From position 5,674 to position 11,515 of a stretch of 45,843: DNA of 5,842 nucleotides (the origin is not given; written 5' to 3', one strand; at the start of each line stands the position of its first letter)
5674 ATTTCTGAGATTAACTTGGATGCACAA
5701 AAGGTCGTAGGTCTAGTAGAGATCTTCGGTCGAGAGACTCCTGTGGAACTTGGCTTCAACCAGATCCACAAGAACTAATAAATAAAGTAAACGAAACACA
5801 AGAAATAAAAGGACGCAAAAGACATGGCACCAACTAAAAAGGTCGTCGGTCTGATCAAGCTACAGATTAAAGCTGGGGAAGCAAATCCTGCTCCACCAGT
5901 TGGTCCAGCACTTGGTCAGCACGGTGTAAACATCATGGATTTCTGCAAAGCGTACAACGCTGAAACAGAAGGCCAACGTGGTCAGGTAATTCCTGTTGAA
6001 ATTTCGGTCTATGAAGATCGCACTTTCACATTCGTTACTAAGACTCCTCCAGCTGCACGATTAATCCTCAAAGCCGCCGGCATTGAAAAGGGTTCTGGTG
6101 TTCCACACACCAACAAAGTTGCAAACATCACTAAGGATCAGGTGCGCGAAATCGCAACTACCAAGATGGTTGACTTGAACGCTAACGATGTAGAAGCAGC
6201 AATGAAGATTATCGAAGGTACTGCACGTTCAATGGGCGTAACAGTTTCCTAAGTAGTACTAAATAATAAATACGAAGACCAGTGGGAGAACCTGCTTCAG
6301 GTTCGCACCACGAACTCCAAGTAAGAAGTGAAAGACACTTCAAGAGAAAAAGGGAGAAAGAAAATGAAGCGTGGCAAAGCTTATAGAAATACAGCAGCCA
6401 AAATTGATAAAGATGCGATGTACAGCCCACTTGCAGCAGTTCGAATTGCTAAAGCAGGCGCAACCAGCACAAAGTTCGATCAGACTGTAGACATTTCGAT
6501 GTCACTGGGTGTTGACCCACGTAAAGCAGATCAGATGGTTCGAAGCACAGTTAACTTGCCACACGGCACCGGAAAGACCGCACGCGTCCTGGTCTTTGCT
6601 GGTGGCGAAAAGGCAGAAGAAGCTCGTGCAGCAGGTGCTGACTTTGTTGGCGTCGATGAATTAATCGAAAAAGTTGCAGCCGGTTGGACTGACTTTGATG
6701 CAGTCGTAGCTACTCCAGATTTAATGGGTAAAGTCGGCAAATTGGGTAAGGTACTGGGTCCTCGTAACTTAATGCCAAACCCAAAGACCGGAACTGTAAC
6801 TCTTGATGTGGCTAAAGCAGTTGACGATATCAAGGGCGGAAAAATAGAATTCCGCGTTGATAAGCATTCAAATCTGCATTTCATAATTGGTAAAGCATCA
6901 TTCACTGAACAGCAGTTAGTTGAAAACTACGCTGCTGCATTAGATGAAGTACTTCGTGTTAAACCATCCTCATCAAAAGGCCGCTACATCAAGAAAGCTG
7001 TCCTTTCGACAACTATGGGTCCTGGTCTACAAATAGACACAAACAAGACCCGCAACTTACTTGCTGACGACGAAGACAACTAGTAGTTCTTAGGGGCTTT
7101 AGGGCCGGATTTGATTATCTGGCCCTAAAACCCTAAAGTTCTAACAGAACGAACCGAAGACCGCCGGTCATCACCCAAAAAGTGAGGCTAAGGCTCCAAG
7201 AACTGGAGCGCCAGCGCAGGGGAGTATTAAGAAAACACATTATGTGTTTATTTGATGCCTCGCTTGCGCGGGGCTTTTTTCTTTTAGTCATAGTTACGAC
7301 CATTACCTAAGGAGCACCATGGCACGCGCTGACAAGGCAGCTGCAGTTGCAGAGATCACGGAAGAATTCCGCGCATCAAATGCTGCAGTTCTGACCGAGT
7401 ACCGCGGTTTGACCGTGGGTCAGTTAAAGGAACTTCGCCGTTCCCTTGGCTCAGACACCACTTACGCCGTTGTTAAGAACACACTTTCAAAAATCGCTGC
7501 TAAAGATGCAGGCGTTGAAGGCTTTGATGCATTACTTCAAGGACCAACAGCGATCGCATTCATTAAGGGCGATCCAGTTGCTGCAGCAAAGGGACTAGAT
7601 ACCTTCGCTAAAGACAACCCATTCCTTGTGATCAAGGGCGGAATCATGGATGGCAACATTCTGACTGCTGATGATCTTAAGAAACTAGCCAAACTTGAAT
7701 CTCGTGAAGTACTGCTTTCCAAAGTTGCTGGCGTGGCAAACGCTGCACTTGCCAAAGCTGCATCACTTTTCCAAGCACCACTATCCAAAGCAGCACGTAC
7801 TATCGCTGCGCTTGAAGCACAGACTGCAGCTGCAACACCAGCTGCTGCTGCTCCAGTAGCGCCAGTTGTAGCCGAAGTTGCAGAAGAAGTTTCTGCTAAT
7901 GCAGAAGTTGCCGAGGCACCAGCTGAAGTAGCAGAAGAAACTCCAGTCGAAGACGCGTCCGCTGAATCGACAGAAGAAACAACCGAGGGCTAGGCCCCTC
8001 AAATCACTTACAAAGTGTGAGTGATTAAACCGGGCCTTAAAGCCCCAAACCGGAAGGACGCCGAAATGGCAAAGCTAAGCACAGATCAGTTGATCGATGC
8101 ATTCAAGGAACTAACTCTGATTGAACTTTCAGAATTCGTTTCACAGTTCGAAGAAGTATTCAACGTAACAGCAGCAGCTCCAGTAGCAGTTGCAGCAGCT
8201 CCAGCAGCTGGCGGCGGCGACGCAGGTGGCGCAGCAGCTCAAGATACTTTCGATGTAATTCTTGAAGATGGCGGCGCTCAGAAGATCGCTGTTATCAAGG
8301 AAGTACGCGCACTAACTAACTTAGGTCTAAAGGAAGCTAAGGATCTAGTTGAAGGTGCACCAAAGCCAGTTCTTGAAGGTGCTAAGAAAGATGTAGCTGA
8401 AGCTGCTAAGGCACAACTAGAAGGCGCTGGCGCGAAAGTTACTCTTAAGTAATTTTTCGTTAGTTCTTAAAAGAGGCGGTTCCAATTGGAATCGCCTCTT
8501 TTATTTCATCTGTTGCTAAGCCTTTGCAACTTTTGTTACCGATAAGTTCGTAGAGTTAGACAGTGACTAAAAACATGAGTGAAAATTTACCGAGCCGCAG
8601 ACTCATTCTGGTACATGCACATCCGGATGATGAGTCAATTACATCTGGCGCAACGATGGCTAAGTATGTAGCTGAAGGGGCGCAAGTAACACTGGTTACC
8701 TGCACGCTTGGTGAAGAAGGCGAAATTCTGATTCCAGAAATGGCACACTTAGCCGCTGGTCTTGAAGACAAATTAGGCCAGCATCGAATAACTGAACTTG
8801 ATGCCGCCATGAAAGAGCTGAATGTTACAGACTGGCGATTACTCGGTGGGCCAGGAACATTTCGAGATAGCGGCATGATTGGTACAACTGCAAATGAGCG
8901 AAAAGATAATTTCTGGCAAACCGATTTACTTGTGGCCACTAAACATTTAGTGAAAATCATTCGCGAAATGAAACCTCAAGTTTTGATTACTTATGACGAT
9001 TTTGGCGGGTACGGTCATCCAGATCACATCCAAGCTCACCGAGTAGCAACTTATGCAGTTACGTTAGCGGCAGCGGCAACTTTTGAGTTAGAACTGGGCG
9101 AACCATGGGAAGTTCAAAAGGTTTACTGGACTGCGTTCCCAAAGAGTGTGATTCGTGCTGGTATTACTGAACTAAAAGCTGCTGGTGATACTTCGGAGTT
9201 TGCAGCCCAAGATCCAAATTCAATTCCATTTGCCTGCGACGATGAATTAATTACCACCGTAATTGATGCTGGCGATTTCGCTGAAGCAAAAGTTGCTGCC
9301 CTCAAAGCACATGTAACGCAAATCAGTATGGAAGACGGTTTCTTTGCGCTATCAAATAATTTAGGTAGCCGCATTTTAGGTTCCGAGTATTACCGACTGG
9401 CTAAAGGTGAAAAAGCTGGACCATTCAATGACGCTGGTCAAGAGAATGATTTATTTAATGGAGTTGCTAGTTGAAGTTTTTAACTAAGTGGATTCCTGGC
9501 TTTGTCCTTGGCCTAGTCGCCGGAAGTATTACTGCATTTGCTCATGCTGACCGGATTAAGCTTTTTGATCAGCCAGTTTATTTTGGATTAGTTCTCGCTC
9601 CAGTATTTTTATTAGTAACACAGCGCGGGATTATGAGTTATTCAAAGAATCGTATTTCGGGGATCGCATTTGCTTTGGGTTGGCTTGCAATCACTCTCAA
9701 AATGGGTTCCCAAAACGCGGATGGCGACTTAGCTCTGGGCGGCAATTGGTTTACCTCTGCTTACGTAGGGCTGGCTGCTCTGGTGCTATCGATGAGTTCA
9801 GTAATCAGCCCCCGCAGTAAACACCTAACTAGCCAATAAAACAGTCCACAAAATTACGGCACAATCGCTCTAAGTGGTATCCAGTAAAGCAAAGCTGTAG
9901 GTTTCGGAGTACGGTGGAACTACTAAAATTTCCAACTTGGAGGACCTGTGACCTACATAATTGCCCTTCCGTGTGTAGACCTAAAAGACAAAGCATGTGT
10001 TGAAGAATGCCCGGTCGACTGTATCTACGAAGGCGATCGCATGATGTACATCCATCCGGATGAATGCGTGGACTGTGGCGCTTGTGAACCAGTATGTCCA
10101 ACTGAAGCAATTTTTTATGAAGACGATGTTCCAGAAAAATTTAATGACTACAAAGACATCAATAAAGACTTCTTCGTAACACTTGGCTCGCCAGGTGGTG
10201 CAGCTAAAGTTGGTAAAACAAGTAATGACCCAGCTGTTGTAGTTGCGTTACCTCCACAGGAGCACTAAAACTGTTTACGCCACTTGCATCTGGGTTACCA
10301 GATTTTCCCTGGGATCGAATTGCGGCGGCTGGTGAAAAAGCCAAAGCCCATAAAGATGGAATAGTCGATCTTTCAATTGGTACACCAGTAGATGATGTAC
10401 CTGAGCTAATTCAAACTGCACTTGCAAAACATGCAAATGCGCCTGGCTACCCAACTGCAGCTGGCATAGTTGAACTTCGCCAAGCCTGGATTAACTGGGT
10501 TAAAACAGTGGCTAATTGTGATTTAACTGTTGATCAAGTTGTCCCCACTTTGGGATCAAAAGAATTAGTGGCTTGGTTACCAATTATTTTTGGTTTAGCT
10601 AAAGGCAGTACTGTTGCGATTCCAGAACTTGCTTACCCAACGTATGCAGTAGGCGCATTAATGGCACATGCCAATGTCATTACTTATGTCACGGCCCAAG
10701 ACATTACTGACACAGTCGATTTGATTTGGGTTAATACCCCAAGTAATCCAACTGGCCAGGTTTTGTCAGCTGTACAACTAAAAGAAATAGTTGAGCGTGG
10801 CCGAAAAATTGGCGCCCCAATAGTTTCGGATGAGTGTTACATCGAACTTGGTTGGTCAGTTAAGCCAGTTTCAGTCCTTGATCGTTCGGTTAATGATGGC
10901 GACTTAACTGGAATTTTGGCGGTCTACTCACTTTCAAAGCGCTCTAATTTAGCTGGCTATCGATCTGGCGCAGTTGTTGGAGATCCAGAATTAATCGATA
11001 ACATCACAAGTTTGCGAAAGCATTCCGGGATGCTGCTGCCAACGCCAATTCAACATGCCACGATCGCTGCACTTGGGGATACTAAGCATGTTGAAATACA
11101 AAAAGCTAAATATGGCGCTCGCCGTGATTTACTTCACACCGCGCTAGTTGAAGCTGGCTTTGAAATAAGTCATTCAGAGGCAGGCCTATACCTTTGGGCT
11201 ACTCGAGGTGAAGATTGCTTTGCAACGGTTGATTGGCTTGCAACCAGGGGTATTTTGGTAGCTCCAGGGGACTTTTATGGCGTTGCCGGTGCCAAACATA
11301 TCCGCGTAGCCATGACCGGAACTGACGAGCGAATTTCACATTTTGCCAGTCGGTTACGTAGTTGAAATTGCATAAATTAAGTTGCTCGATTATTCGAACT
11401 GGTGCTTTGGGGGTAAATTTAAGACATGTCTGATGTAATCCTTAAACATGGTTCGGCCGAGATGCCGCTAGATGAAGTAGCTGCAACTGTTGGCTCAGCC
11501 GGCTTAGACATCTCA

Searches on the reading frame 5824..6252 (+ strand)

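Call 23: search_protein_families(library=pfam, proteins=[window:5824-6252:+])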
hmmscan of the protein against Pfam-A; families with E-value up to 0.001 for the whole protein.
window:5824-6252:+ (142 aa): 2 families
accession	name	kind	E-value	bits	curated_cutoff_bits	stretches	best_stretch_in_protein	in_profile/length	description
PF00298.24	Ribosomal_L11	-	1.1e-30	106.3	21.4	1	73-141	1-69/69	Ribosomal protein L11, RNA binding domain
PF03946.19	Ribosomal_L11_N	-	1e-28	99.3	32.9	1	11-68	1-58/58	Ribosomal protein L11, N-terminal domain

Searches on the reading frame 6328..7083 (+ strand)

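Call 23: search_protein_families(library=pfam, proteins=[window:6328-7083:+])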
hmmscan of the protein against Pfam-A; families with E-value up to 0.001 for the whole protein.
window:6328-7083:+ (251 aa): 1 family
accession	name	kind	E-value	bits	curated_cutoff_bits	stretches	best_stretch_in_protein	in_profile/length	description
PF00687.26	Ribosomal_L1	-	4.6e-70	235.7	32.2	1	47-232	6-198/198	Ribosomal protein L1p/L10e family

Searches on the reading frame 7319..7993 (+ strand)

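Call 23: search_protein_families(library=pfam, proteins=[window:7319-7993:+])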
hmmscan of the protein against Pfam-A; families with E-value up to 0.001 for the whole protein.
window:7319-7993:+ (224 aa): 1 family
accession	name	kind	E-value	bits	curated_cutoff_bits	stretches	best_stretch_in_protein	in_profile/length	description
PF00466.25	Ribosomal_L10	-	1.4e-27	96.1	22.8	1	1-98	1-100/100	Ribosomal protein L10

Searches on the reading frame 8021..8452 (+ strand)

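Call 23: search_protein_families(library=pfam, proteins=[window:8021-8452:+])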
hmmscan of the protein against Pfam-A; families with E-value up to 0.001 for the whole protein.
window:8021-8452:+ (143 aa): 2 families
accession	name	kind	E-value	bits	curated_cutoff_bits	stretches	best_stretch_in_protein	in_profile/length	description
PF00542.24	Ribosomal_L12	-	8.2e-28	97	25.9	1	77-143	1-67/67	Ribosomal protein L7/L12 C-terminal domain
PF16320.10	Ribosomal_L12_N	-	1.6e-18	66.6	25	1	21-66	2-47/48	Ribosomal protein L7/L12 dimerisation domain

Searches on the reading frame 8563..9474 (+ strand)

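Call 23: search_protein_families(library=pfam, proteins=[window:8563-9474:+])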
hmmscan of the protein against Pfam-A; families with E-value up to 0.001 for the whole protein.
window:8563-9474:+ (303 aa): 1 family
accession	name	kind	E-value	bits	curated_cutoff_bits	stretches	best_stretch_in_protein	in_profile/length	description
PF02585.22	PIG-L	-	3.3e-28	99.2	28.2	1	16-165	2-128/129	GlcNAc-PI de-N-acetylase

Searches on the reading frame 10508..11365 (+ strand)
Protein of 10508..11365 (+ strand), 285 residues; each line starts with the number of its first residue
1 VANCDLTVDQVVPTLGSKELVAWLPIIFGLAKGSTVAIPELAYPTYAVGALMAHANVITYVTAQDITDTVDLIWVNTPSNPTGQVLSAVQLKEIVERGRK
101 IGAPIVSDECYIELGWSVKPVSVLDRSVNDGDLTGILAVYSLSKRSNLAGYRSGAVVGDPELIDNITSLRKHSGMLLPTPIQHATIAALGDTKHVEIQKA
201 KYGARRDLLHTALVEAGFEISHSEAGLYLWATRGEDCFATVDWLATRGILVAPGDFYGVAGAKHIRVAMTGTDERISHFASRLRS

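Call 23: search_protein_families(library=pfam, proteins=[window:10508-11365:+])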
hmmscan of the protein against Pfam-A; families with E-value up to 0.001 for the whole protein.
window:10508-11365:+ (285 aa): 1 family
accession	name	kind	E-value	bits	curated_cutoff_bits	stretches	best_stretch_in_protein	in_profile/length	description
PF00155.27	Aminotran_1_2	-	1.7e-41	143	19.7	1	6-283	63-361/361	Aminotransferase class I and II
